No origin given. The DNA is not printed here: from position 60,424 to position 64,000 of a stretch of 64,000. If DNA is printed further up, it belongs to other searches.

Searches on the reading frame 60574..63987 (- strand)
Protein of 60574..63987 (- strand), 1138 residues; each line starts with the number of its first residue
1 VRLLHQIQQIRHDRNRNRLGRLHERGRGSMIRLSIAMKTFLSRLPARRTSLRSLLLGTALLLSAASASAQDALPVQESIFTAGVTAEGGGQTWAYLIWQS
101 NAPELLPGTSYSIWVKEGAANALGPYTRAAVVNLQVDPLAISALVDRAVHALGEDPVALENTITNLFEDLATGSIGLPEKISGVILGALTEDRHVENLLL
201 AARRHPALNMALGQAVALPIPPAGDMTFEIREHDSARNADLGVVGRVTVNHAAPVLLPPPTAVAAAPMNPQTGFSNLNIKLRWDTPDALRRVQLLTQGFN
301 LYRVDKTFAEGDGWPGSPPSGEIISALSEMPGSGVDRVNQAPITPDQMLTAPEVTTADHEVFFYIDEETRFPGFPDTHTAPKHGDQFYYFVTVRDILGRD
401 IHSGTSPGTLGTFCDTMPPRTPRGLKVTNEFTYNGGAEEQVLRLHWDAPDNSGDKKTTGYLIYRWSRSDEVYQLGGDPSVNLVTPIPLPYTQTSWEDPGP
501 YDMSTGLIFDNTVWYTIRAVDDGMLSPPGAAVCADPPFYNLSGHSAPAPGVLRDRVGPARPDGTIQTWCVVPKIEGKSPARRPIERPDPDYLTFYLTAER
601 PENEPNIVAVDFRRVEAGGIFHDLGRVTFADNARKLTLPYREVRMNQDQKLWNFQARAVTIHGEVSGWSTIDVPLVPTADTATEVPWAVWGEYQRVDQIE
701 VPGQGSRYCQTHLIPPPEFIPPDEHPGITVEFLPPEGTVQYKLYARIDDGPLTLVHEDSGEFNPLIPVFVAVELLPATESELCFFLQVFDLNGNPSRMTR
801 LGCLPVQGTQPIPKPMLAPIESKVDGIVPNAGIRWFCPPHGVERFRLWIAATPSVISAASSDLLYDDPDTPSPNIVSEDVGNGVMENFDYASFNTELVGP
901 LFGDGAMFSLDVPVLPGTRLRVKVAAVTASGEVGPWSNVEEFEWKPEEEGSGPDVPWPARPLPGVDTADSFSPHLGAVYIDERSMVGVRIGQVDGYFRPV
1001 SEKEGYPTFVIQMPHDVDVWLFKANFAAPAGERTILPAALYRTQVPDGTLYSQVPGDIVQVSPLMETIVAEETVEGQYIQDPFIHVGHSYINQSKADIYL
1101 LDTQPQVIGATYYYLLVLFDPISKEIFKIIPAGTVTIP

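Call 68: search_protein_families(library=pfam, proteins=[window:60574-63987:-], max_evalue=0.01)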
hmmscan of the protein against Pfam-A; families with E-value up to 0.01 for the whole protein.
window:60574-63987:- (1138 aa): 1 family
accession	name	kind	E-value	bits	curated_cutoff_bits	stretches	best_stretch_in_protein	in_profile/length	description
PF00041.27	fn3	-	0.00038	21.1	25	0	441-474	15-43/84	Fibronectin type III domain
